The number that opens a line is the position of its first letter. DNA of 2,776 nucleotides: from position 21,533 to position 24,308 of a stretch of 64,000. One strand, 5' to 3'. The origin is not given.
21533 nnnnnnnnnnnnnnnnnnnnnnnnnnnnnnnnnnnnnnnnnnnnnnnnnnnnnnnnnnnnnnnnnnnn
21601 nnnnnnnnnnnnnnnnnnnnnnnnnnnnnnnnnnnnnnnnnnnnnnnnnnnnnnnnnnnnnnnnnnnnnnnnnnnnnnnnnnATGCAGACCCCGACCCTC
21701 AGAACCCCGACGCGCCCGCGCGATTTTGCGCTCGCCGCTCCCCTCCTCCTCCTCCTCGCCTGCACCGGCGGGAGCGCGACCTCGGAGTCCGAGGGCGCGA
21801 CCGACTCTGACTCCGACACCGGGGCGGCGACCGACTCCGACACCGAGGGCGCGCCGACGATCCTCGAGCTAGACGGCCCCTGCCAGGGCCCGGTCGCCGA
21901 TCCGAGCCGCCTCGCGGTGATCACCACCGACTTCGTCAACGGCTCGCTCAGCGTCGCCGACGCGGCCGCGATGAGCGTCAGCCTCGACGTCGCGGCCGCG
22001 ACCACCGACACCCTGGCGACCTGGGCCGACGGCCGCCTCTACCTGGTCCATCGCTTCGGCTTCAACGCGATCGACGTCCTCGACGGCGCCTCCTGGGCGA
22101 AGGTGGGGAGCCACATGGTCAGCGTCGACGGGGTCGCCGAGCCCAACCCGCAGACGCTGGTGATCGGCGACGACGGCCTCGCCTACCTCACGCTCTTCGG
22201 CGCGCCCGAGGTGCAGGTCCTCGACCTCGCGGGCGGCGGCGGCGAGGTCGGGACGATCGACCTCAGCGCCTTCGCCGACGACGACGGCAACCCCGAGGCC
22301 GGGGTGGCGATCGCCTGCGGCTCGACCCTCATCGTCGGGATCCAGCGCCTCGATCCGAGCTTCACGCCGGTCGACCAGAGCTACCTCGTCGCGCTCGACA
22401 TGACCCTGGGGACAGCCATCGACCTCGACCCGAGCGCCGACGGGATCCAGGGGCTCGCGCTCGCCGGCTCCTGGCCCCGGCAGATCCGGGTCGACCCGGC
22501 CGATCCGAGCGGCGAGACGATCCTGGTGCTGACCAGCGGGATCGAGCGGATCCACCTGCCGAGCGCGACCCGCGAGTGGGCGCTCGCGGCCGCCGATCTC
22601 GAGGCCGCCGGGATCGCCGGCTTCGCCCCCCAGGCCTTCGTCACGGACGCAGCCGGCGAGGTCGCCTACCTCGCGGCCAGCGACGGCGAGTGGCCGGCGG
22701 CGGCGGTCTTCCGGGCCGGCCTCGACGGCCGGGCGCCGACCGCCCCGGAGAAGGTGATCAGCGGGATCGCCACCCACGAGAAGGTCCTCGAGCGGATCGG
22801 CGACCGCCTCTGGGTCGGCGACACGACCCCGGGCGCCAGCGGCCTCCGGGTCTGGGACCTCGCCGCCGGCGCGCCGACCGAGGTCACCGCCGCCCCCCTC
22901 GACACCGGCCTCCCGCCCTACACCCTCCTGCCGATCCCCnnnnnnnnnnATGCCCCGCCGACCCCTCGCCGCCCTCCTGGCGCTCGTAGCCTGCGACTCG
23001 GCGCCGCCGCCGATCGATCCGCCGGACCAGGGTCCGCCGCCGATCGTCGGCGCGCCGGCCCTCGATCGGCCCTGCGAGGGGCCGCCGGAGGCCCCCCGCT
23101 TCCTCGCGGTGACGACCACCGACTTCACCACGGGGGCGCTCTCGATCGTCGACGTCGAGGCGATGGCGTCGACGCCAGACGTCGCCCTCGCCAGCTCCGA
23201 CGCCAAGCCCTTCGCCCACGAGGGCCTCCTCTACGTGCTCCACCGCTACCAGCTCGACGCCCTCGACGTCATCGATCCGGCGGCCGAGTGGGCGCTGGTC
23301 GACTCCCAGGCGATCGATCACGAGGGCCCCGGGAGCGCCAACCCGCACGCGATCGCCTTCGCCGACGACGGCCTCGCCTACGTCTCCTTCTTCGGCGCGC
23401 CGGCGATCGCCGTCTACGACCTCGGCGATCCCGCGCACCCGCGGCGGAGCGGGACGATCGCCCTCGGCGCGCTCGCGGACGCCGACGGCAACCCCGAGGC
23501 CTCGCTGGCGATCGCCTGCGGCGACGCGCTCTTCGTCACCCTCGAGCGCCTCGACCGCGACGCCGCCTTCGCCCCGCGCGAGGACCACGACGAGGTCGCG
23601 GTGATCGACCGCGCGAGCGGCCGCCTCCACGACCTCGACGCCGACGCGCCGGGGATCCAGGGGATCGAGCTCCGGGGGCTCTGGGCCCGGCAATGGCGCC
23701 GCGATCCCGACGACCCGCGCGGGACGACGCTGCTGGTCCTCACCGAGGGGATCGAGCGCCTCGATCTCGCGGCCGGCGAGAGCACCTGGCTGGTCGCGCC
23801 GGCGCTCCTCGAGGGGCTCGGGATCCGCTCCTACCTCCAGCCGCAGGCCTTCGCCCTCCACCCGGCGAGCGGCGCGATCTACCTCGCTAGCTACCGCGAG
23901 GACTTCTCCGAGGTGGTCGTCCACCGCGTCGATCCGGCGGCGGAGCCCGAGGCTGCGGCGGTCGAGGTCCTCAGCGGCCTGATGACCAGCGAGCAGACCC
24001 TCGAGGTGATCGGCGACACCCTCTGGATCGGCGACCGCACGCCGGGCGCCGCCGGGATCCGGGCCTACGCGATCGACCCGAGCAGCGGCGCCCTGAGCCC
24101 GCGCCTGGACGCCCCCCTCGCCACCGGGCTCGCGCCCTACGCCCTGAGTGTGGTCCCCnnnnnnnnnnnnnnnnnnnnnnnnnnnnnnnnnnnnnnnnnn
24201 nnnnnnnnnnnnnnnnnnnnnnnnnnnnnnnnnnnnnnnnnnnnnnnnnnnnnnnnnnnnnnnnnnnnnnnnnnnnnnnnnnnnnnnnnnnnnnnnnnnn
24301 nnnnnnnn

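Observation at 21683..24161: Tandem-duplicated lipoproteins with shared signature blocks (unknown family)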

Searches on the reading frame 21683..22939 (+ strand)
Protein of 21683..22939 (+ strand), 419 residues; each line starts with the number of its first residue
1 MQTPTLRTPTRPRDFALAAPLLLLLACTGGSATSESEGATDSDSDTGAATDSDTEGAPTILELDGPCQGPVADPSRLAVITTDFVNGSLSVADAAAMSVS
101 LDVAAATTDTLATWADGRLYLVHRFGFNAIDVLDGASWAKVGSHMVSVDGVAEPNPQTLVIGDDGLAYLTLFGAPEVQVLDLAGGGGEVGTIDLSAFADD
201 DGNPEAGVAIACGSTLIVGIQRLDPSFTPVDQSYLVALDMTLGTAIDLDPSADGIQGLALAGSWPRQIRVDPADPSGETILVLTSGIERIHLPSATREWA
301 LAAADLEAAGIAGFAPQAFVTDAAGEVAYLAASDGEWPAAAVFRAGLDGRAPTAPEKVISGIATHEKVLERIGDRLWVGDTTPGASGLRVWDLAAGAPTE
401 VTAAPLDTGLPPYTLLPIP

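Call 8: search_protein_families(library=pfam, proteins=[window:21683-22939:+], max_evalue=0.01)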
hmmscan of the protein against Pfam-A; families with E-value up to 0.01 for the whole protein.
window:21683-22939:+ (419 aa): 0 families

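Call 9: search_protein_families(library=ncbifam, proteins=[window:21683-22939:+], max_evalue=0.1)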
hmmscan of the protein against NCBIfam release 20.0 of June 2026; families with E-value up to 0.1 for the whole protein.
window:21683-22939:+ (419 aa): 0 families

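Call 11: search_solved_structures(query=window:21683-22939:+, max_evalue=10)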
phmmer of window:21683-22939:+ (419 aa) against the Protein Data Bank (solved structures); distinct sequences matched with E-value up to 10: 1.
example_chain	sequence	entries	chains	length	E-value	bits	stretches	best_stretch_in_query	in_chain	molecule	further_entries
2ook_A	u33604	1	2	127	0.023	16.9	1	80-145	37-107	Hypothetical protein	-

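Call 79: predict_structure(alignment_id=A4)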
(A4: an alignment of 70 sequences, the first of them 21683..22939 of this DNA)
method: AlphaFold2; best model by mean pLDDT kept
length: 419 residues; sequences in the alignment: 70
mean_pLDDT: 90.0   pTM: 0.85
mean pLDDT of the five models: 90.0, 89.6, 89.5, 89.3, 89.2
residues with pLDDT >= 90: 344; 70-90: 18; 50-70: 23; < 50: 34
segments of 3 or more residues with pLDDT < 50: 1-3, 9-11, 28-53
pLDDT, mean of each block of 10 residues (from residue 1): 46 52 54 45 46 64 97 97 98 98 98 98 97 98 97 97 98 98 90 96 97 98 92 97 97 97 97 98 98 97 97 94 98 86 98 97 94 98 97 95 97 98
secondary structure, 60 per line:
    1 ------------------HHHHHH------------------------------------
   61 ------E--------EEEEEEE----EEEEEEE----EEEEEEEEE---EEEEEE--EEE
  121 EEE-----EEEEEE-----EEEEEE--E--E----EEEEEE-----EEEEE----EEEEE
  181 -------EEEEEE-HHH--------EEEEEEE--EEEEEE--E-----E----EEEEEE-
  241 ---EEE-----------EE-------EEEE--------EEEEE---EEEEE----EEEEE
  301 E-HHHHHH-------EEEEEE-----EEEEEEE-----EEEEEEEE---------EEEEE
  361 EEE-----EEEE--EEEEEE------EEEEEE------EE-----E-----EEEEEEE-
elements in order: H19-24 E76-82 E87-93 E98-106 E110-115 E118-123 E129-134 E140-145 E156-161 E167-171 E176-180 E188-193 E206-212 E215-220 E234-239 E244-246 E267-270 E279-283 E287-291 E296-301 H303-308 E316-321 E327-333 E339-346 E356-363 E369-372 E375-380 E387-392 E412-418

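Call 82: fold_search(model_id=the predicted structure, library=pdb)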
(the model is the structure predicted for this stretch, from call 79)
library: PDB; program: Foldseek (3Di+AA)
matches with E <= 10: 1584; with E <= 0.001: 1130
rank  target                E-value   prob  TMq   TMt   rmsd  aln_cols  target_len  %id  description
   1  8okv_A                3.8e-12  1.00  0.59  0.76   3.7       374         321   14  lipoprotein BT2095 from Bacteroides thetaiotamicron bound to cyanocobalamin CnCbl (released 2023-09-20)
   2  8ptf                  4.4e-12  1.00  0.58  0.70   5.8       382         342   14  The surface-exposed lipo-protein of BtuG2 in complex with cyanocobalamin. (released 2024-07-24)
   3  8p97_B                6.3e-12  1.00  0.57  0.70   9.3       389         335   13  BtuB3G3 bound to cyanocobalamin with disordered EL8 (released 2023-08-16)
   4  8bai_B                9.6e-12  1.00  0.59  0.75   3.8       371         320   14  The surface-exposed lipo-protein of BtuG2 in complex with cyanocobalamin. (released 2023-10-25)
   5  8bmz_B                9.6e-12  1.00  0.58  0.72   5.0       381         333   15  Bacteroides thetaiotaomicron surface lipoprotein BT1954 bound to adenosylcobalamin (released 2023-08-16)
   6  8bmy_A                1.2e-11  1.00  0.56  0.69   5.3       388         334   15  Bacteroides thetaiotaomicron surface lipoprotein bound to cyanocobalamin (released 2023-08-16)
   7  8bai_A                1.4e-11  1.00  0.59  0.75   3.8       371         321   14  The surface-exposed lipo-protein of BtuG2 in complex with cyanocobalamin. (released 2023-10-25)
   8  8bmz_A                1.4e-11  1.00  0.57  0.71   5.2       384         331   15  Bacteroides thetaiotaomicron surface lipoprotein BT1954 bound to adenosylcobalamin (released 2023-08-16)
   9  3dsm                  1.4e-11  1.00  0.58  0.72   4.2       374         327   15  Crystal structure of the surface layer protein BACUNI_02894 from Bacteroides uniformis, Northeast Structural Genomics Co (released 2008-09-09)
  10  8okv_D                1.6e-11  1.00  0.59  0.75   4.1       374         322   14  lipoprotein BT2095 from Bacteroides thetaiotamicron bound to cyanocobalamin CnCbl (released 2023-09-20)
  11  8okv_C                2.0e-11  1.00  0.58  0.73   5.6       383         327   14  lipoprotein BT2095 from Bacteroides thetaiotamicron bound to cyanocobalamin CnCbl (released 2023-09-20)
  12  8okv_B                2.2e-11  1.00  0.59  0.73   5.5       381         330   14  lipoprotein BT2095 from Bacteroides thetaiotamicron bound to cyanocobalamin CnCbl (released 2023-09-20)
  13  8bn0                  2.7e-11  1.00  0.56  0.67   6.0       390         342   15  Bacteroides thetaiotaomicron surface protein BT1954 bound to (released 2023-08-16)
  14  8bmx_D                3.8e-11  1.00  0.57  0.70   9.1       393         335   14  Bacteroides thetaiotaomicron B12 TonB dependent transporter in complex with a surface lipoprotein (released 2023-09-20)
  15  8ptd                  4.7e-11  1.00  0.57  0.69   5.9       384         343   14  The surface-exposed lipo-protein of BtuG1 in complex with cyanocobalamin. (released 2024-07-24)
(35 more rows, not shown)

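Call 83: search_protein_families(library=pfam, alignment_id=A4, max_evalue=1)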
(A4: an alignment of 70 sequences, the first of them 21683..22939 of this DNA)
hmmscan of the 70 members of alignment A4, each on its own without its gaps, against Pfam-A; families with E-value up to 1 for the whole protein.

A. member 1, window:21683-22939:+ (419 aa): 0 families

B. families by the number of members that match (of 70 scanned): 28 families (the first 25 are shown)
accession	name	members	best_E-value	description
PF13860.13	FlgD_ig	7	5e-09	FlgD Ig-like domain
PF18962.6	Por_Secre_tail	6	0.00011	Secretion system C-terminal sorting domain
PF01436.27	NHL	4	0.00039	NHL repeat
PF05694.17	SBP56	4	0.0096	56kDa selenium binding protein (SBP56)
PF16819.11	DUF5074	2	0.0073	Domain of unknown function (DUF5074)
PF08309.17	LVIVD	2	0.012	LVIVD repeat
PF05096.18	Glu_cyclase_2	2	0.024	Glutamine cyclotransferase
PF13360.13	PQQ_2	1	0.0016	Outer membrane protein assembly factor BamB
PF17141.9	DUF5114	1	0.0017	Domain of unknown function (DUF5114)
PF10647.15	Gmad1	1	0.0062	Lipoprotein LpqB beta-propeller domain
PF04273.18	BLH_phosphatase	1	0.016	Beta-lactamase hydrolase-like protein, phosphatase-like domain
PF18105.7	PGM1_C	1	0.016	PGM1 C-terminal domain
PF04335.19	VirB8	1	0.017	VirB8 protein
PF24261.1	DUF7462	1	0.024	Family of unknown function (DUF7462)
PF06739.17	SBBP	1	0.054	Beta-propeller repeat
PF10282.15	Lactonase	1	0.13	Lactonase, 7-bladed beta-propeller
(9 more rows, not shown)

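Call 84: search_protein_families(library=ncbifam, alignment_id=A4, max_evalue=1)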
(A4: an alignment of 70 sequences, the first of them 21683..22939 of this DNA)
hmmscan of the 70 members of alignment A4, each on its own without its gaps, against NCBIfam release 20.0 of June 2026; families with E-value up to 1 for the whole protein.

A. member 1, window:21683-22939:+ (419 aa): 0 families

B. families by the number of members that match (of 70 scanned): 29 families (the first 25 are shown)
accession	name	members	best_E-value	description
TIGR02276.1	beta_rpt_yvtn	8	2e-05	beta-propeller repeat protein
NF005176.1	PRK06655.1-1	6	1.3e-06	flagellar hook assembly protein FlgD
TIGR04183.1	Por_Secre_tail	6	6.1e-06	T9SS type A sorting domain-containing protein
NF009277.0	PRK12634.1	4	7.6e-05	flagellar basal body rod modification protein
NF038113.1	T9SSA_dep_M36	4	0.027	T9SS-dependent M36 family metallopeptidase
NF052323.1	T9SSA_dep_M6i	3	1.2e-05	T9SS-dependent M6-like inactivated metalloprotease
NF033707.1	T9SS_sortase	3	1.4e-05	type IX secretion system sortase PorU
NF009276.0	PRK12633.1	3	0.00077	flagellar basal body rod modification protein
NF009453.0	PRK12813.1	2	0.0025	flagellar basal body rod modification protein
TIGR03866.1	PQQ_ABC_repeats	2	0.0031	PQQ-dependent catabolism-associated beta-propeller protein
NF048007.1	MmpL3Stblzr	2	0.0033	MmpL3/TtfA transport complex stabilizer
NF052228.1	T9SS_PorZ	2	0.03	type IX secretion system anionic LPS delivery protein PorZ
NF052340.1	hydrazine_beta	2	0.042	hydrazine synthase subunit beta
NF052280.1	7_blade_YncE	2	0.046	7-bladed beta-propeller protein YncE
NF038015.2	AztD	1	0.0059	zinc metallochaperone AztD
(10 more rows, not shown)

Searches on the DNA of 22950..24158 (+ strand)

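Call 25: search_rna_families(sources=[L001, L003, L006, L012, L020, L024, L031, L038], threshold=gathering)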
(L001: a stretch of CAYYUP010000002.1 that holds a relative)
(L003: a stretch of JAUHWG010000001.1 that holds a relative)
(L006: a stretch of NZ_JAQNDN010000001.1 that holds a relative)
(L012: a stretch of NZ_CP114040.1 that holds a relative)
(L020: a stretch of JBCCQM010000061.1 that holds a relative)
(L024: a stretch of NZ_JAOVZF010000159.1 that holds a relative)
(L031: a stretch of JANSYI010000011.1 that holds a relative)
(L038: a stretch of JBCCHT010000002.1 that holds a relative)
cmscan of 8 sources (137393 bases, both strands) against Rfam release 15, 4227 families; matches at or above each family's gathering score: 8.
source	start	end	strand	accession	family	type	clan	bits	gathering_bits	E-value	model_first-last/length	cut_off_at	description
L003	4116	4308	+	RF00174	Cobalamin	Cis-reg; riboswitch;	CL00101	122.6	31.5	5.9e-30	1-189/189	no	Cobalamin riboswitch aptamer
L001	4050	4243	+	RF00174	Cobalamin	Cis-reg; riboswitch;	CL00101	120.1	31.5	3.1e-29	1-189/189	no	Cobalamin riboswitch aptamer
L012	4008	4239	+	RF00174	Cobalamin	Cis-reg; riboswitch;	CL00101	93.6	31.5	1.2e-21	1-189/189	no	Cobalamin riboswitch aptamer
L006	4139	4372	+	RF00174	Cobalamin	Cis-reg; riboswitch;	CL00101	90.8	31.5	7.4e-21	1-189/189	no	Cobalamin riboswitch aptamer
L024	5516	5638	+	RF00174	Cobalamin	Cis-reg; riboswitch;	CL00101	77.8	31.5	4.1e-17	45-169/189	no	Cobalamin riboswitch aptamer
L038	5511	5688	+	RF00174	Cobalamin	Cis-reg; riboswitch;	CL00101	75.3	31.5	2.1e-16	1-189/189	no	Cobalamin riboswitch aptamer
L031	5685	5836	+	RF00174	Cobalamin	Cis-reg; riboswitch;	CL00101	67.5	31.5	3.6e-14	45-169/189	no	Cobalamin riboswitch aptamer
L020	5687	5851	+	RF00174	Cobalamin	Cis-reg; riboswitch;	CL00101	64.2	31.5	3.2e-13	45-169/189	no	Cobalamin riboswitch aptamer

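Call 37: search_rna_families(sources=[L050, L056, L063, L072, L073, L064, L059, L058], threshold=gathering)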
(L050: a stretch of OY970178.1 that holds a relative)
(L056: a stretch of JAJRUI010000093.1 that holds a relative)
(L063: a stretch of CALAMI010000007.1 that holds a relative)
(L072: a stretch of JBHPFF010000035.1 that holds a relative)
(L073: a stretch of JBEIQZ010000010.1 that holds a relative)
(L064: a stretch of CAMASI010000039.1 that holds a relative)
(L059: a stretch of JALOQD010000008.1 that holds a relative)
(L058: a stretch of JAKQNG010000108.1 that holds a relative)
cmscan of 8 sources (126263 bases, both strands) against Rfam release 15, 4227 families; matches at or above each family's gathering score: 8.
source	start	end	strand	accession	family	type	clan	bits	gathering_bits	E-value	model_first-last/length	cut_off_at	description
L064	3927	4106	+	RF00174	Cobalamin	Cis-reg; riboswitch;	CL00101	102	31.5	4.4e-24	1-189/189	no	Cobalamin riboswitch aptamer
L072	5306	5479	+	RF00174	Cobalamin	Cis-reg; riboswitch;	CL00101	100.2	31.5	1.4e-23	1-189/189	no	Cobalamin riboswitch aptamer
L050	5459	5640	+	RF00174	Cobalamin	Cis-reg; riboswitch;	CL00101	97.3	31.5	9.5e-23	1-189/189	no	Cobalamin riboswitch aptamer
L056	209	388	+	RF00174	Cobalamin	Cis-reg; riboswitch;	CL00101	91.4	31.5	4.7e-21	1-189/189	no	Cobalamin riboswitch aptamer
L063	2957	3084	+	RF00174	Cobalamin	Cis-reg; riboswitch;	CL00101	86.6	31.5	1.1e-19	45-169/189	no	Cobalamin riboswitch aptamer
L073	5488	5746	+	RF00174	Cobalamin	Cis-reg; riboswitch;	CL00101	81.6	31.5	3e-18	1-189/189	no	Cobalamin riboswitch aptamer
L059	5433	5625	+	RF00174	Cobalamin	Cis-reg; riboswitch;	CL00101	71.7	31.5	2.1e-15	1-189/189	no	Cobalamin riboswitch aptamer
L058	4040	4176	+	RF00174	Cobalamin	Cis-reg; riboswitch;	CL00101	70.9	31.5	3.5e-15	1-189/189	no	Cobalamin riboswitch aptamer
